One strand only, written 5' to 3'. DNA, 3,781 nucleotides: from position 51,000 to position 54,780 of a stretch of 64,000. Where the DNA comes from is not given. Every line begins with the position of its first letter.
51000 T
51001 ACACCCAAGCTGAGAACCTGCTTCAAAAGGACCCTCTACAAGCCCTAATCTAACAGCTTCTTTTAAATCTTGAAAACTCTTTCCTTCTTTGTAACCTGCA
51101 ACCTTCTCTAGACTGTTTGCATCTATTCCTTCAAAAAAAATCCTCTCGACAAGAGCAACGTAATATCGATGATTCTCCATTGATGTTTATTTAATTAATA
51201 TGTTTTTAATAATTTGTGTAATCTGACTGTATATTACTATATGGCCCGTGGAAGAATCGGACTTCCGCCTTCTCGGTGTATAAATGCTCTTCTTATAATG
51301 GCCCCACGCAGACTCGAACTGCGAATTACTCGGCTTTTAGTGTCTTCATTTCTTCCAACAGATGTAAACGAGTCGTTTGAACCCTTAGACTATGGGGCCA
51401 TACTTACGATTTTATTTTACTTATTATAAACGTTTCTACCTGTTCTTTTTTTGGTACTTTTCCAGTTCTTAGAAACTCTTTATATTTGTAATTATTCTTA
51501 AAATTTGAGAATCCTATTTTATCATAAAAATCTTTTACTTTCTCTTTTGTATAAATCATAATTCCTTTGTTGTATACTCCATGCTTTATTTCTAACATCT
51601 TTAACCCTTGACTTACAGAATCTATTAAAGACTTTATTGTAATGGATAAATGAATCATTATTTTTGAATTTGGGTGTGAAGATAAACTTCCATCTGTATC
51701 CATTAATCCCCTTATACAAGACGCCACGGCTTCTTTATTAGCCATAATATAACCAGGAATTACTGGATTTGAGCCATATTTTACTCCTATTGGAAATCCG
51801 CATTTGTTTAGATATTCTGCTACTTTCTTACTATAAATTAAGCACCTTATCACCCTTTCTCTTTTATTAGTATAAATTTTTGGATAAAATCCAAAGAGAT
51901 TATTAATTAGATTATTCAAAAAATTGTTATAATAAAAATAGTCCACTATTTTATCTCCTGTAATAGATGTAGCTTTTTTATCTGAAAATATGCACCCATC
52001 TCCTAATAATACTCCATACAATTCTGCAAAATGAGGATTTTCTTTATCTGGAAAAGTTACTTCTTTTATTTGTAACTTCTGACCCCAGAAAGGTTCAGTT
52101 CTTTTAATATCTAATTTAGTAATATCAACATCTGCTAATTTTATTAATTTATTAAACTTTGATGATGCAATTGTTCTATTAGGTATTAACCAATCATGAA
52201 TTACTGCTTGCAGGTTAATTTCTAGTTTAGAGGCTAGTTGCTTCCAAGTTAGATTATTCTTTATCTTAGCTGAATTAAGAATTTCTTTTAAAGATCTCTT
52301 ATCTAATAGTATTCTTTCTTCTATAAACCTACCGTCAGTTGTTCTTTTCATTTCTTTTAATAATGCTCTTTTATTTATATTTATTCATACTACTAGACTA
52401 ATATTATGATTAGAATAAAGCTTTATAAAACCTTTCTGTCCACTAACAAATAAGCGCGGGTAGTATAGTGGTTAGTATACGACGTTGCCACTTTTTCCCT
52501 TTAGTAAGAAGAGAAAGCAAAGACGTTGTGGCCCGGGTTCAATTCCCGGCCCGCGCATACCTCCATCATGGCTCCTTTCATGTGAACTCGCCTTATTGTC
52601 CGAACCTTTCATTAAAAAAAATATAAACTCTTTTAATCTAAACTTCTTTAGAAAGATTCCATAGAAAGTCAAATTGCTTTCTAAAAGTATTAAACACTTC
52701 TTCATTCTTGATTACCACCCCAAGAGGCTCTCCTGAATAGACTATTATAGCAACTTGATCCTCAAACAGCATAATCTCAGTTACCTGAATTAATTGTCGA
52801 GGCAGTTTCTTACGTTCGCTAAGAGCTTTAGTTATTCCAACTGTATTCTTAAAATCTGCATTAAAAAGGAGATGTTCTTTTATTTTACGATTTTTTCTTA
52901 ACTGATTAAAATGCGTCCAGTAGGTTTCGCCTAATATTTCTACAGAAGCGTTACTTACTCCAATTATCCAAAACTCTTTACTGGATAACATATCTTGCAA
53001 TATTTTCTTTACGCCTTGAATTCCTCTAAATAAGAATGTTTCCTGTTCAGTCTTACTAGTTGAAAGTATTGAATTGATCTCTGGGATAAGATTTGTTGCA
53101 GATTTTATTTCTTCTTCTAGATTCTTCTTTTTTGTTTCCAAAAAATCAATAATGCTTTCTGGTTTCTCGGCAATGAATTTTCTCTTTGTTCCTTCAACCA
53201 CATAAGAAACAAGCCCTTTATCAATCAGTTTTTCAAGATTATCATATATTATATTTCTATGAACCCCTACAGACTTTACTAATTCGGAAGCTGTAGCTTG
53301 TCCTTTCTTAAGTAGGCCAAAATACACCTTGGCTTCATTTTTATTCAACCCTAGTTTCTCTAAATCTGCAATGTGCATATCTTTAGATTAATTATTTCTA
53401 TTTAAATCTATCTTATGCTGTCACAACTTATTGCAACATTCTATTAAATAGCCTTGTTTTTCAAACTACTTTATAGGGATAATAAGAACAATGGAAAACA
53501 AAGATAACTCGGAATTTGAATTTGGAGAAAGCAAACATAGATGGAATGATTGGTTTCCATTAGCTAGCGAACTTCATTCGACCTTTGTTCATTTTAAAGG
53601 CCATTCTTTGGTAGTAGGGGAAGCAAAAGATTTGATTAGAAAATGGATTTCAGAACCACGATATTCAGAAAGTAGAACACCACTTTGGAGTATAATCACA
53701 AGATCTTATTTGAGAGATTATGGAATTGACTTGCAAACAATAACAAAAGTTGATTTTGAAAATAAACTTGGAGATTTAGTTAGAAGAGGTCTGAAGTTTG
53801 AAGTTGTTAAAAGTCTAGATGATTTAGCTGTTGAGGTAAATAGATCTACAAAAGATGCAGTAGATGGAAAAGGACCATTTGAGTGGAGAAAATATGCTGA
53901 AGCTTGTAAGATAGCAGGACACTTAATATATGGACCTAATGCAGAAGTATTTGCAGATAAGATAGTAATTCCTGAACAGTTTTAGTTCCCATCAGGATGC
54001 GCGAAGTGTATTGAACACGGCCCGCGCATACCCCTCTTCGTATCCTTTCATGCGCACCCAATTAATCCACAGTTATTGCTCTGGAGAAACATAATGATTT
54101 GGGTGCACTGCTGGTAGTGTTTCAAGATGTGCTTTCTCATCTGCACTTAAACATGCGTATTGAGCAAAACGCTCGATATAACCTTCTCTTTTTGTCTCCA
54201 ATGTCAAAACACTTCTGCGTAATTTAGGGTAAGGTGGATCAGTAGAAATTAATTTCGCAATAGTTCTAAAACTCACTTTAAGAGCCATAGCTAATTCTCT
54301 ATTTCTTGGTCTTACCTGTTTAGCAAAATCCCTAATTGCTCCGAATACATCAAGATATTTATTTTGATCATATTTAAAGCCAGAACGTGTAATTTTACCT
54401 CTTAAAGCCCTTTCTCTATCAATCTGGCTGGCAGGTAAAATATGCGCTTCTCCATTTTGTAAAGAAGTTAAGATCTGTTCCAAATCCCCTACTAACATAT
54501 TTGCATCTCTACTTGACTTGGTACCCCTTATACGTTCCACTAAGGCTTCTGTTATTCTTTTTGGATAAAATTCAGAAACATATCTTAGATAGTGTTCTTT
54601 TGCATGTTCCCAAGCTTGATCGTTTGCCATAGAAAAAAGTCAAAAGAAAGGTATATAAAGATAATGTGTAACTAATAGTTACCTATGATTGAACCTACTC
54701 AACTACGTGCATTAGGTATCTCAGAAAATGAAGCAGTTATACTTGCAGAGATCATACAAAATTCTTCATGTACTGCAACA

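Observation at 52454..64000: tRNA-Gly-anchored array of small gene cassettes separated by a family of GC-rich, palindromic att-like spacers, with no recombinase in view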

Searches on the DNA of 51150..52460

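Call 68: search_rna_families(source=window, start=51150, end=52460, threshold=evalue, max_evalue=1, show_alignments=2)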
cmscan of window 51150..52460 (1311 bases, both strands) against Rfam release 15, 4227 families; matches with E-value up to 1: 4.
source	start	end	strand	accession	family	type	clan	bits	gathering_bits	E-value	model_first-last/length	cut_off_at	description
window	51299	51399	-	RF00005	tRNA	Gene; tRNA;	CL00001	42.9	29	1.9e-07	1-71/71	no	tRNA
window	51619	51714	+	RF01663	ceN93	Gene; sRNA;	-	22.9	60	0.28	1-131/131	no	Caenorhabditis sRNA ceN93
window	51858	51913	+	RF03476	mir-7360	Gene; miRNA;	-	21.1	47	0.58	1-59/59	no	mir-7360 microRNA precursor family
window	52410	52445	-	RF00612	SNORD75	Gene; snRNA; snoRNA; CD-box;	-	16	50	0.81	21-58/62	no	Small nucleolar RNA SNORD75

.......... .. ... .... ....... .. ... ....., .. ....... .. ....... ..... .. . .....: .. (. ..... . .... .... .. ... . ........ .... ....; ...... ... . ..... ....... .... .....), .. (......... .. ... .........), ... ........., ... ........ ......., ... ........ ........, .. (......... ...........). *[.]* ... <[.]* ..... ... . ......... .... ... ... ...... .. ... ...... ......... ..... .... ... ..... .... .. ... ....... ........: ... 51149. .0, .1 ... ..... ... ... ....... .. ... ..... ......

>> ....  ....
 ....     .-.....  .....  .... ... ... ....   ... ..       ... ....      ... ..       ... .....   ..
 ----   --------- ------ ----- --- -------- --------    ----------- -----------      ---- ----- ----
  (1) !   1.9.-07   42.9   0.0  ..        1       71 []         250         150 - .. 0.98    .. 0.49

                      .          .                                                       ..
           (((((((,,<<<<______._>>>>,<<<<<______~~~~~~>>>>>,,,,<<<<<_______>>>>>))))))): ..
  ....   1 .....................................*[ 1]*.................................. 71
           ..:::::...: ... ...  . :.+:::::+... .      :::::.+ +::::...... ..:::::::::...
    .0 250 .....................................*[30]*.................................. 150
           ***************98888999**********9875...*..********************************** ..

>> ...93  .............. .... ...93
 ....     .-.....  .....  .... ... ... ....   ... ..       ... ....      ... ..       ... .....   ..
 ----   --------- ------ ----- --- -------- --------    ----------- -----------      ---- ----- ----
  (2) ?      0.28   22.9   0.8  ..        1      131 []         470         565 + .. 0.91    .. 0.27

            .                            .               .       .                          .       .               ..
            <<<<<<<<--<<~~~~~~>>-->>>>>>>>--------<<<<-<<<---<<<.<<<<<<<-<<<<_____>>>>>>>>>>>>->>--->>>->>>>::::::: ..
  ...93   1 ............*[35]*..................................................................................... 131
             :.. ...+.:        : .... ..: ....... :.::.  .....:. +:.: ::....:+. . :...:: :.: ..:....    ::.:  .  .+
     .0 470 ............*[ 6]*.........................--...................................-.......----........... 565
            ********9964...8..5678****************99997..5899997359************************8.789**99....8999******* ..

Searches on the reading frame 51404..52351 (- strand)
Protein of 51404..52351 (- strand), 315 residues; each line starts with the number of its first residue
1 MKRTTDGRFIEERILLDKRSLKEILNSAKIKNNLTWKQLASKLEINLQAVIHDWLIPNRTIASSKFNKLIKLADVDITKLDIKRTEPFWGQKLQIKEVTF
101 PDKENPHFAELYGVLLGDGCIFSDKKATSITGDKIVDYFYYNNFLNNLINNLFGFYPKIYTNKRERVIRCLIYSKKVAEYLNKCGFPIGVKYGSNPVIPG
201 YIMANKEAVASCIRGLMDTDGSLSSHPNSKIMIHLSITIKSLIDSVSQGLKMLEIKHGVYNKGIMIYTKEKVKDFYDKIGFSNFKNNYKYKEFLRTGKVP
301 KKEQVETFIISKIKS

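Call 12: search_protein_families(library=pfam, proteins=[window:51404-52351:-], max_evalue=0.01)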
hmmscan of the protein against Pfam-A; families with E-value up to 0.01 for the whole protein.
window:51404-52351:- (315 aa): 1 family
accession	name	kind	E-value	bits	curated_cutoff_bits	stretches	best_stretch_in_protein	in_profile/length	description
PF14528.11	LAGLIDADG_3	-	1.7e-09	38.2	22.5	1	208-280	2-82/82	LAGLIDADG-like domain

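Call 14: find_encoding_contigs(protein=window:51404-52351:-, flank=10000, max_places=8)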
Protein window:51404-52351:- (315 aa): 7 contigs read that carry it; 5 places shown.
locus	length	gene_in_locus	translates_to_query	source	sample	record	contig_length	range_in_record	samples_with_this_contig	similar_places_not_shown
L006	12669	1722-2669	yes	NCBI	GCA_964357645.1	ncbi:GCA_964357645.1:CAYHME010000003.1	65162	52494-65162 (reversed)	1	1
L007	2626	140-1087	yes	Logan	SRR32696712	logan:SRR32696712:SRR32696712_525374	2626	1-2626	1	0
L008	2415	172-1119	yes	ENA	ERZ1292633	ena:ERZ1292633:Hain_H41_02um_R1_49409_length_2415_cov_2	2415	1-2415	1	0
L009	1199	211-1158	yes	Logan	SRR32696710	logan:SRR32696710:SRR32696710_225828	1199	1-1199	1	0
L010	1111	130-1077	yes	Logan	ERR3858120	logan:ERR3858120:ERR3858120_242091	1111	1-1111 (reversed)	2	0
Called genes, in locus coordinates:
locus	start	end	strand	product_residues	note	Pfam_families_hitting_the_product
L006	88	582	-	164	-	-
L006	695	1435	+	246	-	PF01978:TrmB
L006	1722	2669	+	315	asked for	PF14528:LAGLIDADG_3 (weak)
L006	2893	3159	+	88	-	-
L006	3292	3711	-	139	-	PF01451:LMWPc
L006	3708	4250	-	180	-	PF04307:YdjM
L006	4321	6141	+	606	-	PF01909:NTP_transf_2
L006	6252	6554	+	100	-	-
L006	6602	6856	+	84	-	PF01247:Ribosomal_L35Ae, PF01782:RimM (faint)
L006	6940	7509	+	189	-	PF00252:Ribosomal_L16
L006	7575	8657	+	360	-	PF01368:DHH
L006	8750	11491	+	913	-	PF01326:PPDK_N, PF00391:PEP-utilizers, PF02896:PEP-utilizers_C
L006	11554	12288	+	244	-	-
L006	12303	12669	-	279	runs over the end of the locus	PF01909:NTP_transf_2, PF18765:Polbeta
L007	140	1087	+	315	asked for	PF14528:LAGLIDADG_3 (weak)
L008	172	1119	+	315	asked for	PF14528:LAGLIDADG_3 (weak)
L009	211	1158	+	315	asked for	PF14528:LAGLIDADG_3 (weak)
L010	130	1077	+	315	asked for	PF14528:LAGLIDADG_3 (weak)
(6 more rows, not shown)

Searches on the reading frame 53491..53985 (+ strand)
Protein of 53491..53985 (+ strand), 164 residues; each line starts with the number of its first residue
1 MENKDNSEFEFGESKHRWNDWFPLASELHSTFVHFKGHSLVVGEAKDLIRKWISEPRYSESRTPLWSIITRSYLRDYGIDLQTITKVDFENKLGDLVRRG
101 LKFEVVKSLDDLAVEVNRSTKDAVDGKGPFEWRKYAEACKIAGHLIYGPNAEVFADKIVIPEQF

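Call 11: search_protein_families(library=pfam, proteins=[window:53491-53985:+], max_evalue=0.01)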
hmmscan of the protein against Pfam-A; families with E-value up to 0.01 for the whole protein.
window:53491-53985:+ (164 aa): 0 families

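Call 21: find_encoding_contigs(protein=window:53491-53985:+, flank=10000, max_places=10)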
Protein window:53491-53985:+ (164 aa): 4 contigs read that carry it; 3 places shown.
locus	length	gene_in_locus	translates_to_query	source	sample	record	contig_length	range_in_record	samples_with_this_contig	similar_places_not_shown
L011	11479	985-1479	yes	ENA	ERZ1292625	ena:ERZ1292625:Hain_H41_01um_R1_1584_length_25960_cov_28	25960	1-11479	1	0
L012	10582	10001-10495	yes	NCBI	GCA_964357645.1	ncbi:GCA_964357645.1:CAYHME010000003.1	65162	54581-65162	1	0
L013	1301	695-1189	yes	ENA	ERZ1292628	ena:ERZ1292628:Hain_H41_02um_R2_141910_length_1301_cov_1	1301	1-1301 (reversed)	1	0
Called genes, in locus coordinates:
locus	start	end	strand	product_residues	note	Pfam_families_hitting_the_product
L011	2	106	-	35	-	?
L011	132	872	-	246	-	PF01978:TrmB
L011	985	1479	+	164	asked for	-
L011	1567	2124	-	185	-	-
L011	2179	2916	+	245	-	PF01978:TrmB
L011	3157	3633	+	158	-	-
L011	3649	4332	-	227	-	-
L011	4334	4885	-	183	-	-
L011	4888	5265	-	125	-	-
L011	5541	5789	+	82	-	PF17723:RHH_8 (weak), PF01402:RHH_1 (weak)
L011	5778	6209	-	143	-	PF01850:PIN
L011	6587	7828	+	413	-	PF02661:Fic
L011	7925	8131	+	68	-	PF04014:MazE_antitoxin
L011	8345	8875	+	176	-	PF01909:NTP_transf_2, PF18765:Polbeta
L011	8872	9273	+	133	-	-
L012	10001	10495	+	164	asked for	-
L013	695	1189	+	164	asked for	-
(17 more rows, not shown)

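Call 47: search_protein_families(library=phrogs, proteins=[window:53491-53985:+], max_evalue=0.01)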
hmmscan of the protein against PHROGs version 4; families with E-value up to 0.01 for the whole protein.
window:53491-53985:+ (164 aa): 0 families

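Call 70: search_protein_families(library=padloc, proteins=[window:53491-53985:+], max_evalue=0.01)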
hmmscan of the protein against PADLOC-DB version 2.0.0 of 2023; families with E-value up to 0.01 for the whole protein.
window:53491-53985:+ (164 aa): 0 families

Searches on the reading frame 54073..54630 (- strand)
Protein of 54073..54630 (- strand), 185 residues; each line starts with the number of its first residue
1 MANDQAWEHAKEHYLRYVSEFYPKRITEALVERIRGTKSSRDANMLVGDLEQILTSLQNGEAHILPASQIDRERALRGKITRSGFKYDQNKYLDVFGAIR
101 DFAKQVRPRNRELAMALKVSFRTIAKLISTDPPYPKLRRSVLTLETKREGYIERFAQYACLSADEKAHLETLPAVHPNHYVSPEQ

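Call 11: search_protein_families(library=pfam, proteins=[window:54073-54630:-], max_evalue=0.01)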
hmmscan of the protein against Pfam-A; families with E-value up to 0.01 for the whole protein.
window:54073-54630:- (185 aa): 0 families

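Call 22: find_encoding_contigs(protein=window:54073-54630:-, flank=10000, max_places=10)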
Protein window:54073-54630:- (185 aa): 6 contigs read that carry it; 3 places shown.
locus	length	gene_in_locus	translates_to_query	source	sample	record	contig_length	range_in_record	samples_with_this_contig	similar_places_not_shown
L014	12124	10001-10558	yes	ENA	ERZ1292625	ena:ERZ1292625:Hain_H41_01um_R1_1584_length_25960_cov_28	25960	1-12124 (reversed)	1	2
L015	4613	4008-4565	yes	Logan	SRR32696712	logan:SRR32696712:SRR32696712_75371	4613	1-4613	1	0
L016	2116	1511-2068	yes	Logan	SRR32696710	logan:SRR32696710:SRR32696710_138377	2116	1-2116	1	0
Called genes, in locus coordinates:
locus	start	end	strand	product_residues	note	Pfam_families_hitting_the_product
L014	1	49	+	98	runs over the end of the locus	-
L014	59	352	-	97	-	-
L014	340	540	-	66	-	-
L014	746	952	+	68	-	PF24434:DUF7557 (faint)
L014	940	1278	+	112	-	-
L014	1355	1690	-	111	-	-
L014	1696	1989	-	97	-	-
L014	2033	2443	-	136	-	-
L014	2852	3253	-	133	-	-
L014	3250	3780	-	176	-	PF01909:NTP_transf_2, PF18765:Polbeta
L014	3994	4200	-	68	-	PF04014:MazE_antitoxin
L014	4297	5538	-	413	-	PF02661:Fic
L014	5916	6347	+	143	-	PF01850:PIN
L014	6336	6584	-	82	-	PF17723:RHH_8 (weak), PF01402:RHH_1 (weak)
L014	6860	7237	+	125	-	-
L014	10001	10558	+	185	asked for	-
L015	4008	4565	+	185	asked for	-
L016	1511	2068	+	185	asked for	-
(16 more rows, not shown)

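Call 47: search_protein_families(library=phrogs, proteins=[window:54073-54630:-], max_evalue=0.01)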
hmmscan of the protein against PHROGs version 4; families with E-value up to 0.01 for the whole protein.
window:54073-54630:- (185 aa): 0 families

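Call 70: search_protein_families(library=padloc, proteins=[window:54073-54630:-], max_evalue=0.01)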
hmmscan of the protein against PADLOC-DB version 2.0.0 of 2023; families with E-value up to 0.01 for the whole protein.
window:54073-54630:- (185 aa): 0 families

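Call 71: search_protein_families(library=ncbifam, proteins=[window:54073-54630:-], max_evalue=0.01)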
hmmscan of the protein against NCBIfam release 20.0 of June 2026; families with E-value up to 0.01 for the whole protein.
window:54073-54630:- (185 aa): 0 families
